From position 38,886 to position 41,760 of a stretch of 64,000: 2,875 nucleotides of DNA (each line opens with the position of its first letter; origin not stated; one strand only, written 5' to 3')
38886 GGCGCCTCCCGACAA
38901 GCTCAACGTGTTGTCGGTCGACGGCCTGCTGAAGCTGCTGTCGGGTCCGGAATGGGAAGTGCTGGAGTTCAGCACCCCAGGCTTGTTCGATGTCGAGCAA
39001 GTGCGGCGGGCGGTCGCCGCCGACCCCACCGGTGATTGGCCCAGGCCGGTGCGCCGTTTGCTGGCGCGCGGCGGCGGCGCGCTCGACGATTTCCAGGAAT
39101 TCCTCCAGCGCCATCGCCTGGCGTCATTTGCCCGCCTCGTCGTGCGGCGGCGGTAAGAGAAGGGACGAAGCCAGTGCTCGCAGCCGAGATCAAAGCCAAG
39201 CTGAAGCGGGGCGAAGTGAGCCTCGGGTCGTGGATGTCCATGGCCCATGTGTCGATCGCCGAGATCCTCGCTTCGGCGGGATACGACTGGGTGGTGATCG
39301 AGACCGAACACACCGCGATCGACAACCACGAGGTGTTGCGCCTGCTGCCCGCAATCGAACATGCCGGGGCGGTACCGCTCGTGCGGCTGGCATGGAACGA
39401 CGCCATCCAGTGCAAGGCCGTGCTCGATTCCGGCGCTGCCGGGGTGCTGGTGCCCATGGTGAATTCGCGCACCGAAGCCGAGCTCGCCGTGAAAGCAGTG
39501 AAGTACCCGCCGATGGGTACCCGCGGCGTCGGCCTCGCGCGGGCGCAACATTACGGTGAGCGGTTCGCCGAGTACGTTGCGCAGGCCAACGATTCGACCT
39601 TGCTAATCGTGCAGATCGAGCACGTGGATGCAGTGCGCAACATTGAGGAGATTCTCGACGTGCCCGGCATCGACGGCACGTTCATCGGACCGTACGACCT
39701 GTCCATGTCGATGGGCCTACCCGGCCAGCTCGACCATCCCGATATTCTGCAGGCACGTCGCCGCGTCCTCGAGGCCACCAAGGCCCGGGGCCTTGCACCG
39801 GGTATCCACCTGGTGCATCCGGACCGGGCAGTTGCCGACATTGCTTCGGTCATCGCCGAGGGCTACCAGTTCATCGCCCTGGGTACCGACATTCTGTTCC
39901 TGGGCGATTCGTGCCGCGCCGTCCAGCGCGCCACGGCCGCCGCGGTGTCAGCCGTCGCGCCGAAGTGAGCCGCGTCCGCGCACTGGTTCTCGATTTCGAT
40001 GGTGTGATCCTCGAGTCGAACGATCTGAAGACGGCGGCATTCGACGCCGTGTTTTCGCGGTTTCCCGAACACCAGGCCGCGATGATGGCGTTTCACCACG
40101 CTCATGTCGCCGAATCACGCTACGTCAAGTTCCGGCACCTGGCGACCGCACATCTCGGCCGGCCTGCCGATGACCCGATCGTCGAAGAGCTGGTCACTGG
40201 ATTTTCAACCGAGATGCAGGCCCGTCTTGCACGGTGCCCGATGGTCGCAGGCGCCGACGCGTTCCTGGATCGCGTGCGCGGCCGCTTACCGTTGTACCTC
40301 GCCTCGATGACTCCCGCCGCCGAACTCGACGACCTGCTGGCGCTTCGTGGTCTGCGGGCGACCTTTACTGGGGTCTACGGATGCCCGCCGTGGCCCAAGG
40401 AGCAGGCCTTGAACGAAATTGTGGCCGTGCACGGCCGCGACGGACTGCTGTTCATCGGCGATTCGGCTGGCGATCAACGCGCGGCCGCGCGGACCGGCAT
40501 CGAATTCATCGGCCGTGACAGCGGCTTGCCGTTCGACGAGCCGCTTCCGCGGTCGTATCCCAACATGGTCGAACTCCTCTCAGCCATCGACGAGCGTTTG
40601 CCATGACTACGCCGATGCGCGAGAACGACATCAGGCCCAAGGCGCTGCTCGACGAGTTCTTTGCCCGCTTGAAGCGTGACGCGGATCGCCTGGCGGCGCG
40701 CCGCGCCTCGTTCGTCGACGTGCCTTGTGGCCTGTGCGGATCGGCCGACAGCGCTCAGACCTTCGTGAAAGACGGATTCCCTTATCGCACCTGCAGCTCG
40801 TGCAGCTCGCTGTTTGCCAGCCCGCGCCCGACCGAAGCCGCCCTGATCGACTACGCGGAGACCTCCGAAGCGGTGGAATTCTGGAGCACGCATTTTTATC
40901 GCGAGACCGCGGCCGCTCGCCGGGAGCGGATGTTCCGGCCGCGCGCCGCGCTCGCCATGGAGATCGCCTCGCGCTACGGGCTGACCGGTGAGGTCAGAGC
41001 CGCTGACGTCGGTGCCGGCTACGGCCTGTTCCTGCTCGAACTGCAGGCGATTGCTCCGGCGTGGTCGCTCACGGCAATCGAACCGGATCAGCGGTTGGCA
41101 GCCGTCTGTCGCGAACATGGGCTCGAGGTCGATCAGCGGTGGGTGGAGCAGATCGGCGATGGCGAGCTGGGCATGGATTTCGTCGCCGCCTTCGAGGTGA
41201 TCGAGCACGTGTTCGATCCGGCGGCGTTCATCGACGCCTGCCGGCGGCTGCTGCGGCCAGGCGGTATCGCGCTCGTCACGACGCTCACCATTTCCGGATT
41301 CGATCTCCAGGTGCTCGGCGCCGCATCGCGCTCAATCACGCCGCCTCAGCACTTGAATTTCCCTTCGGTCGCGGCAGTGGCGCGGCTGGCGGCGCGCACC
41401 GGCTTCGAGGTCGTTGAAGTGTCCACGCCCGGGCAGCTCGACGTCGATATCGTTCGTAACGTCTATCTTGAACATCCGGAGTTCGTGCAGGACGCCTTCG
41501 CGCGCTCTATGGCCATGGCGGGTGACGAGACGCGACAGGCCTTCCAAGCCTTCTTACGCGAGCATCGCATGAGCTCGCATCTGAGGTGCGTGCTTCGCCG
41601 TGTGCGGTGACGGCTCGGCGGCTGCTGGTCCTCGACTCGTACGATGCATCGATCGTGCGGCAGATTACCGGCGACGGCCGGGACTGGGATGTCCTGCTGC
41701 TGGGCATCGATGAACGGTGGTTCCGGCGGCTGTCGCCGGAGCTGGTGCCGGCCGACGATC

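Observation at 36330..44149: Kdo-pathway look-alike in which a pyruvate aldolase takes the place of the PEP-dependent synthase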

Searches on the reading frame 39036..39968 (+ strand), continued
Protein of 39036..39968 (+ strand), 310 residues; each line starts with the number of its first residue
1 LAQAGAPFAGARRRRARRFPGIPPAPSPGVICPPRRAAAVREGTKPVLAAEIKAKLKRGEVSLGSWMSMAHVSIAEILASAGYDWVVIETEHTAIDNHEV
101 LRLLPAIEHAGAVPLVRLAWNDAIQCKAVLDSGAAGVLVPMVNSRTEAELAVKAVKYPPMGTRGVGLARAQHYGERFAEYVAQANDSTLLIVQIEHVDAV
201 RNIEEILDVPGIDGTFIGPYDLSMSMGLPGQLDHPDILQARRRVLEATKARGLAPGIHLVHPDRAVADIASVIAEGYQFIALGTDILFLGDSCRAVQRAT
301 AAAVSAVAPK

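Call 88: search_dna_similar(query=window:39174-39965:+, collection=plasmids, mode=protein, max_rows=15)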
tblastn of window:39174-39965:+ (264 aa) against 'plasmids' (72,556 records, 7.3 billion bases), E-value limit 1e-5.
Records with a match: 905; places in all: 1229; records where one place covers at least 80% of the query: 670.
Best place of each record, by identity: <60% 905.
By first word of the organism name: Rhizobium 223; Ralstonia 137; Agrobacterium 61; Sinorhizobium 33; Streptomyces 23; Sulfitobacter 21; Deinococcus 20; Paracoccus 20; Rhodococcus 20; Shinella 18; and 112 more.
By predicted mobility (MOB-suite, as given by PLSDB): non-mobilizable 537; mobilizable 185; conjugative 183.
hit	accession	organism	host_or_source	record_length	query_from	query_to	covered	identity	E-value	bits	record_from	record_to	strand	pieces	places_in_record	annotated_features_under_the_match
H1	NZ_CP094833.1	Acuticoccus sp. I52.16.1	pure culture,seawater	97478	6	243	90%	43.3%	6e-56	200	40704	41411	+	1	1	aldolase/citrate lyase family protein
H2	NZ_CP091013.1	Burkholderia cenocepacia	-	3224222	6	247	92%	41.8%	5e-41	157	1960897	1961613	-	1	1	none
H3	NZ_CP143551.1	Burkholderia multivorans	Homo sapiens,bronchoalveolar lavage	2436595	1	247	94%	40.6%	3e-43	163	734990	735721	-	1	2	none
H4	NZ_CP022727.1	Erwinia persicina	Allium cepa L.,single cell,rotten onion ...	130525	1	246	93%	40.7%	6e-46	171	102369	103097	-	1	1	hpaI: 4-hydroxy-2-oxoheptanedioate aldolase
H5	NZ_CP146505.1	Erwinia persicina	Cell culture,Leaf wash from mixed-leaf ...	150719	1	246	93%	40.7%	6e-46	171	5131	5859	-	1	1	hpaI: 4-hydroxy-2-oxoheptanedioate aldolase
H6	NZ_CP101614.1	Erwinia persicina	Whole organism,Green onion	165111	1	246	93%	40.7%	6e-46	171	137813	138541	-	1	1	hpaI: 4-hydroxy-2-oxoheptanedioate aldolase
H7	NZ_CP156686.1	Burkholderia stagnalis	Bacterial cells,soils collected in ...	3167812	6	247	92%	41.4%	4e-41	157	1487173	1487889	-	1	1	none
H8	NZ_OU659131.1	Providencia alcalifaciens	Canis lupus familiaris,intestine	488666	1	243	92%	40.8%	2e-50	184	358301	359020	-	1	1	hpaI: 4-hydroxy-2-oxoheptanedioate aldolase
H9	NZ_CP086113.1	Skermanella rosea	single cell,hydrocarbon-contaminated ...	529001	1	243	92%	40.8%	2e-42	161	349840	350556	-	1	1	HpcH/HpaI aldolase/citrate lyase family protein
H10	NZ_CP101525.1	Burkholderia arboris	mixed culture,soil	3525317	6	247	92%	41.0%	7e-41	156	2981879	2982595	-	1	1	none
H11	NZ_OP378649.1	Klebsiella pneumoniae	-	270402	6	243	90%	41.7%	1e-48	179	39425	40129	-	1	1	hpaI: 4-hydroxy-2-oxoheptanedioate aldolase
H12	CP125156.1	Klebsiella pneumoniae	-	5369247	6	243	90%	41.7%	1e-48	179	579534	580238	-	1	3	hpaI: 4-hydroxy-2-oxoheptanedioate aldolase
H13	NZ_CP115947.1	Ralstonia solanacearum MolK2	Musa sp.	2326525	6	243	90%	41.4%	9e-41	156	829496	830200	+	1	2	record has no annotation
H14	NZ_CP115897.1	Pantoea piersonii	Homo sapiens,blood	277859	1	246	93%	39.9%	3e-44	166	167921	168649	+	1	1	hpaI: 4-hydroxy-2-oxoheptanedioate aldolase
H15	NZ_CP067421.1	Skermanella sp. TT6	Homo sapiens,single cell,skin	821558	5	243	91%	41.1%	6e-43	162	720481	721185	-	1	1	HpcH/HpaI aldolase/citrate lyase family protein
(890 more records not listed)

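Call 89: get_annotated_region(hit=H1, flank=12000)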
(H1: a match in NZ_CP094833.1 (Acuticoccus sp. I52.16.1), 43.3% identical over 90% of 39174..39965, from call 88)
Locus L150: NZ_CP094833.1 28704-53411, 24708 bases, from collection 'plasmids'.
description: Acuticoccus sp. I52.16.1 plasmid unnamed5, complete sequence
organism: Acuticoccus sp. I52.16.1 (NCBI taxid 2928472)
taxonomy: Bacteria; Pseudomonadota; Alphaproteobacteria; Hyphomicrobiales; Amorphaceae; Acuticoccus; Acuticoccus sp. I52.16.1
host: -; source: pure culture,seawater; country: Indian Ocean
typing (MOB-suite, as given by PLSDB): non-mobilizable
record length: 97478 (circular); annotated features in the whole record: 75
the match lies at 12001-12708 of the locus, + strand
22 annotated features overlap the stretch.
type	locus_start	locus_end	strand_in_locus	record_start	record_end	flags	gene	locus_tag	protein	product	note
CDS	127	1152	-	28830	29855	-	-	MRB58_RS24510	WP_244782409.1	glycosyltransferase family 2 protein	-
CDS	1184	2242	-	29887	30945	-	-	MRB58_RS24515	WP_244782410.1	replication initiator protein A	-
CDS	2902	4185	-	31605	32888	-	-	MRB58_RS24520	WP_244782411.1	nucleotide sugar dehydrogenase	GO:0000271 - polysaccharide biosynthetic process [Evidence IEA]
CDS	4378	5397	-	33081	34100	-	-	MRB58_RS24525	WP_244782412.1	D-cysteine desulfhydrase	-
CDS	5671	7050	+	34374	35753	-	-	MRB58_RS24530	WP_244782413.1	UDP-glucose/GDP-mannose dehydrogenase family protein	-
CDS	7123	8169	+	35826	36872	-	-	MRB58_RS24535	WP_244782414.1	NAD-dependent epimerase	-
CDS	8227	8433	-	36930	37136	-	-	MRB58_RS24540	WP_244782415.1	hypothetical protein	-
CDS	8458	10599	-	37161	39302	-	-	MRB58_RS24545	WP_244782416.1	malate synthase G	GO:0006097 - glyoxylate cycle [Evidence IEA]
CDS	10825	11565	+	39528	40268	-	-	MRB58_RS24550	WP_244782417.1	amino acid racemase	GO:0006520 - amino acid metabolic process [Evidence IEA]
CDS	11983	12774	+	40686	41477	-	-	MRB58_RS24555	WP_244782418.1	aldolase/citrate lyase family protein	-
CDS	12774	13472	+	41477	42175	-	-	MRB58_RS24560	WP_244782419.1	acylneuraminate cytidylyltransferase family protein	-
CDS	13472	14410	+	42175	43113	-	-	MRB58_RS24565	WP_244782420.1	phosphoglycerate dehydrogenase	-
CDS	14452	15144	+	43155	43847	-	-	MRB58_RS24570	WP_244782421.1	HAD family hydrolase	-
CDS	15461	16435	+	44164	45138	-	-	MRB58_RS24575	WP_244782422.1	NAD(P)-dependent oxidoreductase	-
CDS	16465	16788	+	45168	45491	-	-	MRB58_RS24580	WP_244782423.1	Dabb family protein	-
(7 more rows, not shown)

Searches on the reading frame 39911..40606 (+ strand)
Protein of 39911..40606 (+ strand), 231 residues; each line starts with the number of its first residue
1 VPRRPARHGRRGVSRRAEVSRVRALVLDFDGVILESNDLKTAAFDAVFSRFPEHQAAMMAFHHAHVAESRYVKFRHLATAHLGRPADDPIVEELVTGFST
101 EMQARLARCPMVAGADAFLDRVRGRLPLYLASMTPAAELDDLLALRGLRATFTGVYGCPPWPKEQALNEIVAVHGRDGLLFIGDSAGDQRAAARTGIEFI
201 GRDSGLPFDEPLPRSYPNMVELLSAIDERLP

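Call 4: search_protein_families(library=pfam, proteins=[window:39911-40606:+], max_evalue=0.01)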
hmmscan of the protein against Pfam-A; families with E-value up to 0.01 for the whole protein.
window:39911-40606:+ (231 aa): 2 families
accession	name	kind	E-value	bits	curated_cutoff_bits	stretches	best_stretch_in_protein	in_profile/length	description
PF00702.32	Hydrolase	-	6.9e-07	30.3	26.4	1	22-194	1-189/191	haloacid dehalogenase-like hydrolase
PF13419.12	HAD_2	-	4.5e-06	27.3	23.8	1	26-201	2-177/178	Haloacid dehalogenase-like hydrolase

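Call 11: search_protein_families(library=ncbifam, proteins=[window:39911-40606:+], max_evalue=0.001)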
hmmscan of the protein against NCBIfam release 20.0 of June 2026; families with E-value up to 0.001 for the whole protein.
window:39911-40606:+ (231 aa): 2 families
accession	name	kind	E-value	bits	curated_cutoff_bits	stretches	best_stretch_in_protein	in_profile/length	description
NF009697.0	PRK13222.1-4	equivalog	8.4e-05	22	327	0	177-220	168-211/232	phosphoglycolate phosphatase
NF009699.0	PRK13225.1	equivalog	0.00097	18.7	368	0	22-197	62-233/273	phosphoglycolate phosphatase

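Call 32: search_solved_structures(query=window:39911-40606:+, max_evalue=0.001)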
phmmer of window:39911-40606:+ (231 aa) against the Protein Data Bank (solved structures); distinct sequences matched with E-value up to 0.001: 8.
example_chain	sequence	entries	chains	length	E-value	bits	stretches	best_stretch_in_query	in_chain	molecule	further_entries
5leb_A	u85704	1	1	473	2.5e-07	34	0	111-162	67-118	DDD_D12_06_D12_06_D12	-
5lec_A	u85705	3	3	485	2.8e-07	33.8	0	111-162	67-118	DDD_D12_12_D12_12_D12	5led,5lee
5le2_A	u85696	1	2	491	5.9e-07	32.8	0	111-161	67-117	DDD_D12_15_D12_15_D12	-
5le3_A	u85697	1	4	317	0.0002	24.5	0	111-161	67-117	DD_D12_09_D12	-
5le4_A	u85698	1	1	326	0.00022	24.4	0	111-163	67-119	DD_D12_11_D12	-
5le6_A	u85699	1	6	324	0.0003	23.9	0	111-161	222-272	DD_D12_09_D12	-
5le8_A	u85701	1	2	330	0.00037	23.6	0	111-161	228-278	DD_D12_15_D12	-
5le7_A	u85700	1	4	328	0.00038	23.6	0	111-161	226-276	DD_D12_13_D12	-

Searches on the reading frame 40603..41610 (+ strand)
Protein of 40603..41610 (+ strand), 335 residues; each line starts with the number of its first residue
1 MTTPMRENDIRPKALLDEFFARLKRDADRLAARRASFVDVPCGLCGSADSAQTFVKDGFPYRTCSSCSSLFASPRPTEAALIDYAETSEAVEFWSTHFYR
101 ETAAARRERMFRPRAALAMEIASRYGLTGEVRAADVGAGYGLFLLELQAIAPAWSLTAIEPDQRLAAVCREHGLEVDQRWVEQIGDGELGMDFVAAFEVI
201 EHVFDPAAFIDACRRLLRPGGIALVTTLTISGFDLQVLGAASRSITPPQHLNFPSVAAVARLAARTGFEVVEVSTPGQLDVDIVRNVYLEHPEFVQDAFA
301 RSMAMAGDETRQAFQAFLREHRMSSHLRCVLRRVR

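Call 4: search_protein_families(library=pfam, proteins=[window:40603-41610:+], max_evalue=0.01)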
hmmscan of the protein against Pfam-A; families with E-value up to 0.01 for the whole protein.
window:40603-41610:+ (335 aa): 5 families
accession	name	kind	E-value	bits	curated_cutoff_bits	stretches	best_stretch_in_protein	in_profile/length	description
PF13489.12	Methyltransf_23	-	5.8e-19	68.9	27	1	118-273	24-164/164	Methyltransferase domain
PF08241.18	Methyltransf_11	-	8.3e-11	42.8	21.2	1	135-224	2-94/95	Methyltransferase domain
PF08242.18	Methyltransf_12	-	1.8e-10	41.8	30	1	135-222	2-97/98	Methyltransferase domain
PF13649.12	Methyltransf_25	-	6.6e-08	33.6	27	1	134-221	2-97/97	Methyltransferase domain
PF13847.12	Methyltransf_31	-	0.0031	17.6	27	1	131-228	5-112/145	Methyltransferase domain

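Call 11: search_protein_families(library=ncbifam, proteins=[window:40603-41610:+], max_evalue=0.001)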
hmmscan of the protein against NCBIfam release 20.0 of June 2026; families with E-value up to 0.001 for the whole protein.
window:40603-41610:+ (335 aa): 5 families
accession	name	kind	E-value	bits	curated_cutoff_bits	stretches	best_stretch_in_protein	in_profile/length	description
TIGR01983.1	UbiG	equivalog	3.7e-09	36.2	102.95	1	130-228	50-154/228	bifunctional 2-polyprenyl-6-hydroxyphenol methylase/3-demethylubiquinol 3-O-methyltransferase UbiG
TIGR00452.1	TIGR00452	equivalog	7.8e-07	28.2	275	1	134-274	122-268/316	tRNA 5-methoxyuridine(34)/uridine 5-oxyacetic acid(34) synthase CmoB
TIGR02072.1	BioC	equivalog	3.7e-05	23.6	184.95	1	131-273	36-176/244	malonyl-ACP O-methyltransferase BioC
NF011650.0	PRK15068.1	equivalog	4.5e-05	22.5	209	1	133-275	126-275/324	tRNA 5-methoxyuridine(34)/uridine 5-oxyacetic acid(34) synthase CmoB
NF045667.1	MTase_DVU1556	equivalog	0.00024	20.6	155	1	116-233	9-127/213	DVU_1556 family methyltransferase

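Call 72: search_solved_structures(query=window:40603-41610:+, max_evalue=0.01)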
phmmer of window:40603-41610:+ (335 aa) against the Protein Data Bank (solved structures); distinct sequences matched with E-value up to 0.01: 7.
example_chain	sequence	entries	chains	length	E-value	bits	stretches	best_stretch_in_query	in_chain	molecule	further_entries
4kdc_A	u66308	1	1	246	8.5e-08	34.9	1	121-234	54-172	3-demethylubiquinone-9 3-methyltransferase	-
4kdr_A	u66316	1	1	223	9.6e-08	34.7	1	121-233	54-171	3-demethylubiquinone-9 3-methyltransferase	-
5dpm_A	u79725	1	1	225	9.8e-08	34.7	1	121-233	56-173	Ubiquinone biosynthesis O-methyltransferase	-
1vlm_A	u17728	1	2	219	0.00011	24.7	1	108-233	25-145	SAM-dependent methyltransferase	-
2gs9_A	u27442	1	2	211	0.00049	22.5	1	133-228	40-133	Hypothetical protein TT1324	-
6uak_A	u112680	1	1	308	0.00078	21.9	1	90-226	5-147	SAM dependent methyltransferase LahSB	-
8ys9_A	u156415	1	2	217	0.0015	21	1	98-234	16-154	Phosphatidylethanolamine N-methyltransferase/phosphatidyl-N-methylethanolamine N-methyltra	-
